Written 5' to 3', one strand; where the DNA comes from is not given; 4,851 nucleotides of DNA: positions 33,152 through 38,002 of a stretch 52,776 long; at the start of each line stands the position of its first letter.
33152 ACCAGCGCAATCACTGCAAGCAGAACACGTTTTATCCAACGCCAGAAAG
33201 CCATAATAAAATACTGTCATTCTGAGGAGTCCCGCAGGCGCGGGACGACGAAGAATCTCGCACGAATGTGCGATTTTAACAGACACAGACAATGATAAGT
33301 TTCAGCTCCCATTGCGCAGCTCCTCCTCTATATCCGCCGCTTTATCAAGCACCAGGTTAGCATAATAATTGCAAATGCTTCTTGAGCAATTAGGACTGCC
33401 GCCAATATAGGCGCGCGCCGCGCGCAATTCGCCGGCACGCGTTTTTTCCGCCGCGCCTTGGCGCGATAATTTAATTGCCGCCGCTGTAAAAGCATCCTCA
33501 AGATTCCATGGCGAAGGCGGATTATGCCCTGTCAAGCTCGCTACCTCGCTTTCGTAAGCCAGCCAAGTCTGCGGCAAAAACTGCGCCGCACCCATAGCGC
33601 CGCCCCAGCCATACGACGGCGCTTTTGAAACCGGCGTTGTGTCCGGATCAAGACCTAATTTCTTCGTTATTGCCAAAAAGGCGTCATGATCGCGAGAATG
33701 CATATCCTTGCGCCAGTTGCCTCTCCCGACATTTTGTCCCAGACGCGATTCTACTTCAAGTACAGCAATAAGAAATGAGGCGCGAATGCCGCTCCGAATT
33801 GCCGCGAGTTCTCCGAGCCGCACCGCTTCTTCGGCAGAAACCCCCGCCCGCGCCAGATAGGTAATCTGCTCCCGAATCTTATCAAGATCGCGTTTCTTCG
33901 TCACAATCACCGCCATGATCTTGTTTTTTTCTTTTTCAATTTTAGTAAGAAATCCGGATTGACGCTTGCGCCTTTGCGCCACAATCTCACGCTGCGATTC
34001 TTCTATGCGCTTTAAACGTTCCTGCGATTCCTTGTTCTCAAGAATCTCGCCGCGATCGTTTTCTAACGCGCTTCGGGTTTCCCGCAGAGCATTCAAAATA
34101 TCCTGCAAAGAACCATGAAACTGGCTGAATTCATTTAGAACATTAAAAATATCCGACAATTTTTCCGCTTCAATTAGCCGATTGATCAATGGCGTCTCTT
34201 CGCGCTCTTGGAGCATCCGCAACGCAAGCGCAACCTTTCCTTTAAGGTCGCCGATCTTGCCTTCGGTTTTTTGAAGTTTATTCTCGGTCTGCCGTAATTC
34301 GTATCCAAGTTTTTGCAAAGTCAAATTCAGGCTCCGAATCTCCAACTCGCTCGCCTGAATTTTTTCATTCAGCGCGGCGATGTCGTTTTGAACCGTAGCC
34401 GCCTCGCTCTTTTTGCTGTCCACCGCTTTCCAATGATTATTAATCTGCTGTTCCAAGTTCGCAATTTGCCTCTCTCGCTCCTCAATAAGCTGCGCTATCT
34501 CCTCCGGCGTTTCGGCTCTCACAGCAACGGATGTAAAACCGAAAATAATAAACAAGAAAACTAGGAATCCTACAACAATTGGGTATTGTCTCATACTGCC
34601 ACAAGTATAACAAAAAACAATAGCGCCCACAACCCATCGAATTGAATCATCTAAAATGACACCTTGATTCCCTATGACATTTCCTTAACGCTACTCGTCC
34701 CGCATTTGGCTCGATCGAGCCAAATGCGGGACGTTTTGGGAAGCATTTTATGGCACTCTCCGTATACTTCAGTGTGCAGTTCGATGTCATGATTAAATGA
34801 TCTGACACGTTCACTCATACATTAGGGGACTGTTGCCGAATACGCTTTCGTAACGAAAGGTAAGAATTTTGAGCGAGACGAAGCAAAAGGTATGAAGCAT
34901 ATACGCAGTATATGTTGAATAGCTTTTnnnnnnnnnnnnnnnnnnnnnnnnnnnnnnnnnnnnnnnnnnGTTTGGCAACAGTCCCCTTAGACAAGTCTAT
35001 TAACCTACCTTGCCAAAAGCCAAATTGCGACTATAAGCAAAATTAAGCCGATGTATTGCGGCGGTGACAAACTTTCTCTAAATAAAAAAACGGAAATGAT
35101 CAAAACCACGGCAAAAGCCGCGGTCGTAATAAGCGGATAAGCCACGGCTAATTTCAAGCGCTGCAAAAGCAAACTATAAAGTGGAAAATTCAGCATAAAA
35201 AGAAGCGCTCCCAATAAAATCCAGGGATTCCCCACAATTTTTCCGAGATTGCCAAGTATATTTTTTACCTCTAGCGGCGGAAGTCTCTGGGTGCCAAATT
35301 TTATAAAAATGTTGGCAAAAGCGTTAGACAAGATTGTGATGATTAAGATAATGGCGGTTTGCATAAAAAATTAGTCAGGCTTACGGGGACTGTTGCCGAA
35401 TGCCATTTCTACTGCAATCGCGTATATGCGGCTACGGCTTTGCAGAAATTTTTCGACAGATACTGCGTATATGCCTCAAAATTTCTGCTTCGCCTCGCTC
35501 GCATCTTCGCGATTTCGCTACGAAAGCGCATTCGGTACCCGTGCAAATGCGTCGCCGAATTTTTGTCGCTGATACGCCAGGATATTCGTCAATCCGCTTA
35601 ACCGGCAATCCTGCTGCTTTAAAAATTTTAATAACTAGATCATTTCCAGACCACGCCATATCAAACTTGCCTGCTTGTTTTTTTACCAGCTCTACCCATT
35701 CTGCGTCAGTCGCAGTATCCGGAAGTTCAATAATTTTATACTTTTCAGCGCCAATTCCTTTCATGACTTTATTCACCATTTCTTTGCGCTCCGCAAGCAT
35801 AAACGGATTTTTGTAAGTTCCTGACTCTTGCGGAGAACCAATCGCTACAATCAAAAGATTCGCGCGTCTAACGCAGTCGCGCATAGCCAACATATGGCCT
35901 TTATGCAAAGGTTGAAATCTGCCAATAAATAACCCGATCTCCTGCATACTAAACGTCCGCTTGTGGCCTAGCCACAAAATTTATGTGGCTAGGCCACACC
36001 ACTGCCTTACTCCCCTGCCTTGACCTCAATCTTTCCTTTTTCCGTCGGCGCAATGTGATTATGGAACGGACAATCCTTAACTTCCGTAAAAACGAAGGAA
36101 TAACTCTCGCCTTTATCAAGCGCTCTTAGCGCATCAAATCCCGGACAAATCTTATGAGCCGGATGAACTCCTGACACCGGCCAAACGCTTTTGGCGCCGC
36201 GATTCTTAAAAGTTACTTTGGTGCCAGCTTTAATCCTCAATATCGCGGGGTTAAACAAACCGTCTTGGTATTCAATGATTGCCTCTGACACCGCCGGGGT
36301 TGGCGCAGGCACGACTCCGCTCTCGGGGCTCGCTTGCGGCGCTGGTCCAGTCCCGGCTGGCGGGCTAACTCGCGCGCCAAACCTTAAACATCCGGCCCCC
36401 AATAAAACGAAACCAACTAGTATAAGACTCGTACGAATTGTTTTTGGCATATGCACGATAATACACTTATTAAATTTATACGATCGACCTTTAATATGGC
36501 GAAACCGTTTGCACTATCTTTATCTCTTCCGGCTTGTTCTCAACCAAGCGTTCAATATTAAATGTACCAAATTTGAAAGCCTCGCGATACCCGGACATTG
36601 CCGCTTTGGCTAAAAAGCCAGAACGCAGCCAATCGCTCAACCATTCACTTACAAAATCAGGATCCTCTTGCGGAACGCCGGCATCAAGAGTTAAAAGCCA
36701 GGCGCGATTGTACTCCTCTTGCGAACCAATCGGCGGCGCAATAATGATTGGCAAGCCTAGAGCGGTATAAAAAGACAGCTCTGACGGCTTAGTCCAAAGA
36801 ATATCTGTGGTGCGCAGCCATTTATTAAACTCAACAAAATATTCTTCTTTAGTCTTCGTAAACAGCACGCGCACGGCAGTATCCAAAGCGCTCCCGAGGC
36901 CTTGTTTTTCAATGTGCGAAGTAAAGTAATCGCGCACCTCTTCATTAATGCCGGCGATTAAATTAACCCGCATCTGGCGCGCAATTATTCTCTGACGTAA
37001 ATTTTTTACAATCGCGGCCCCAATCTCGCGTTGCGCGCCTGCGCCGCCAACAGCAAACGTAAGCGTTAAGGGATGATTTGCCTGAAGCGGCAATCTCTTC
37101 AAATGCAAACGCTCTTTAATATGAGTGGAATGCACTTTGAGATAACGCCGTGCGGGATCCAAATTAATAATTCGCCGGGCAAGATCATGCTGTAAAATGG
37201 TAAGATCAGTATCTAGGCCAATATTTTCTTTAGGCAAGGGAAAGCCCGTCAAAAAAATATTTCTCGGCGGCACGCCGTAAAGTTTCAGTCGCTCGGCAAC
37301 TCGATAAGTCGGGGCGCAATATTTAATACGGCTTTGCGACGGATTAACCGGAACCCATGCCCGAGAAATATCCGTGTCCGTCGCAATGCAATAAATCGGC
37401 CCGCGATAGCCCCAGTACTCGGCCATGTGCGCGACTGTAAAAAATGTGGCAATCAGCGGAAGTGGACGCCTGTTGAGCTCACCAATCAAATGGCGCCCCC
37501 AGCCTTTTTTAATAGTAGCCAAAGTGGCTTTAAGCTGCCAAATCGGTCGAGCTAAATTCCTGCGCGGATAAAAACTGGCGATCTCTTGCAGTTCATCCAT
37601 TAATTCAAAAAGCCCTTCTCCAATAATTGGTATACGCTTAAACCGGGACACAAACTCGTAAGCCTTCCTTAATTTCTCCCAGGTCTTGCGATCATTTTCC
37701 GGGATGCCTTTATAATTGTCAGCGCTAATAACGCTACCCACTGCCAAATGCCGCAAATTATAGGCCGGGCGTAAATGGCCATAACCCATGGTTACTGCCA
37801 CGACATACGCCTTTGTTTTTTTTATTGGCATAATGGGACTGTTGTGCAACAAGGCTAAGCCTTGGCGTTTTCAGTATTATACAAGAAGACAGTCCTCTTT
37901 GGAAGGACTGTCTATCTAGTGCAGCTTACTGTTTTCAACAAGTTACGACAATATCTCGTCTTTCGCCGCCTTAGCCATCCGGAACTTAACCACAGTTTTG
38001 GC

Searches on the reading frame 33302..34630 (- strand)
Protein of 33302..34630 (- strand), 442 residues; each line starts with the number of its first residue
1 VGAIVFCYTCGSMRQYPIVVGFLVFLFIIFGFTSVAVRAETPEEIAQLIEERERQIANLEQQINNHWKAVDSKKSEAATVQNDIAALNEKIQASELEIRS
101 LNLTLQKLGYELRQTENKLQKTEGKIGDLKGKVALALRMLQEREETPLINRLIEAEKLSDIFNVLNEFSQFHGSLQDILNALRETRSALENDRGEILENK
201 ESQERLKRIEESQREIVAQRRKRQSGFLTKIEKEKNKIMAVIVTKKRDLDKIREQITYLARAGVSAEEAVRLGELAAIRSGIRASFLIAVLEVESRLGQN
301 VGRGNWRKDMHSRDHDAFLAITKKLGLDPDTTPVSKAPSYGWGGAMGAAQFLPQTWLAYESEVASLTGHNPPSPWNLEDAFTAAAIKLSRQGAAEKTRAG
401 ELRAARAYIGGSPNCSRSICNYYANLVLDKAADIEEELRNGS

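Call 23: search_protein_families(library=pfam, proteins=[window:33302-34630:-], max_evalue=0.001)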
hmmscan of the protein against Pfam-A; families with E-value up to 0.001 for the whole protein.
window:33302-34630:- (442 aa): 1 family
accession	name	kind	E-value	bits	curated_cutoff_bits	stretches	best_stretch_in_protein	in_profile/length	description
PF13406.11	SLT_2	-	2.8e-07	30.5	24.3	1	277-396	81-204/292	Transglycosylase SLT domain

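Call 109: search_protein_families(library=ncbifam, proteins=[window:33302-34630:-], max_evalue=0.001)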
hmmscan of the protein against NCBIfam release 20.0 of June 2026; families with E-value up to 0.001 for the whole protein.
window:33302-34630:- (442 aa): 8 families
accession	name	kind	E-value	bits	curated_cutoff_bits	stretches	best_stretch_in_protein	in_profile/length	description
TIGR02169.1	SMC_prok_A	equivalog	2.7e-06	25.4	729.4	1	40-258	252-467/1165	chromosome segregation protein SMC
TIGR02168.1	SMC_prok_B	equivalog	1.9e-05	22.6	567.35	1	44-262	250-464/1181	chromosome segregation protein SMC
NF038218.1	IcmG_DotF_IVB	equivalog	3.8e-05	23.5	200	1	18-162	53-207/266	type IVB secretion system protein IcmG/DotF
NF003034.1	PRK03918.1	equivalog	4.5e-05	21.6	700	1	42-259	188-410/878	DNA double-strand break repair ATPase Rad50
NF008644.1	PRK11637.1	equivalog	0.00012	21.2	270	1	53-262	3-217/385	murein hydrolase activator EnvC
NF045487.1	ASRP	equivalog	0.0003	19.5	300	1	46-144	347-449/593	archaea-specific SMC-related protein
TIGR02282.1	MltB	equivalog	0.00045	19.4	281.4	0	305-360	117-166/290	lytic murein transglycosylase B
TIGR02283.1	MltB_2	subfamily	0.00051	19.4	248.45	0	336-392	147-201/300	lytic murein transglycosylase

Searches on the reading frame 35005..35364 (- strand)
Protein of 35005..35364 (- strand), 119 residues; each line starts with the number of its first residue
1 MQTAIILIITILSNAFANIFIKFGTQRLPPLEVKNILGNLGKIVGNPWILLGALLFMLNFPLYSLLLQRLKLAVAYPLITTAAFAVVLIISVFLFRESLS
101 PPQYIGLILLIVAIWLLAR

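Call 74: search_protein_families(library=pfam, proteins=[window:35005-35364:-], max_evalue=0.01)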
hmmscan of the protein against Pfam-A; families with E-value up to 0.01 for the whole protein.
window:35005-35364:- (119 aa): 5 families
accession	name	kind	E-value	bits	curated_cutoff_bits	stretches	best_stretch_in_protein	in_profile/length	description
PF00892.27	EamA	-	5.5e-07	30.4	28.2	1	49-118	66-134/135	EamA-like transporter family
PF00893.25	Multi_Drug_Res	-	8.7e-06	26.6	23.7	1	48-110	31-93/93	Small Multidrug Resistance protein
PF10639.15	TMEM234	-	0.00029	21.3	30.1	1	17-117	11-112/113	Putative transmembrane family 234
PF08449.17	UAA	-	0.0057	16.3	26.2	1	73-116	263-306/311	UAA transporter family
PF07857.17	TMEM144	-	0.0073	15.8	26.2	1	52-111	259-318/332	Transmembrane family, TMEM144 of transporters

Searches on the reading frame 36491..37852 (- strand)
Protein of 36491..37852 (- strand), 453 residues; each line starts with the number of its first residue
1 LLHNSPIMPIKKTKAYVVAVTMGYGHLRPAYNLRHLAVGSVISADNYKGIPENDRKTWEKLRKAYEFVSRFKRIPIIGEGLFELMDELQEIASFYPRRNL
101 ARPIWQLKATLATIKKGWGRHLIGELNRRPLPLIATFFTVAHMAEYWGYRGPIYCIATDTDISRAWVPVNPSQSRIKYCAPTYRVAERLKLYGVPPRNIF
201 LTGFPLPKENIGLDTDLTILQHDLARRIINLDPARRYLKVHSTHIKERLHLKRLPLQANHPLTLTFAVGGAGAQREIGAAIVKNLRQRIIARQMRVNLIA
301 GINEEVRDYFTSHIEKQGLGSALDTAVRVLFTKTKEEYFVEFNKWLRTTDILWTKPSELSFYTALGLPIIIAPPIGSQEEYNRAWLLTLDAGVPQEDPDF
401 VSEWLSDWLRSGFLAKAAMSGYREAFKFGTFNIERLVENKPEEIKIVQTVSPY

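Call 23: search_protein_families(library=pfam, proteins=[window:36491-37852:-], max_evalue=0.001)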
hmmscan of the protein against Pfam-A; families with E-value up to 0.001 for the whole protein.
window:36491-37852:- (453 aa): 1 family
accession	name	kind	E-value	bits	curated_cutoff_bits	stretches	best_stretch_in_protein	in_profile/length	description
PF22053.2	DUF6938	-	1.1e-11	45.3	27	1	257-377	33-170/236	Domain of unknown function (DUF6938)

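Call 109: search_protein_families(library=ncbifam, proteins=[window:36491-37852:-], max_evalue=0.001)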
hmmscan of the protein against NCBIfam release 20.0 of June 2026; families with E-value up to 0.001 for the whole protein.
window:36491-37852:- (453 aa): 1 family
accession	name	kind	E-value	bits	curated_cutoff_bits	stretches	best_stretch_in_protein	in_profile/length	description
NF010135.0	PRK13609.1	equivalog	5.9e-08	32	500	0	118-208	91-181/388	diglucosyl diacylglycerol synthase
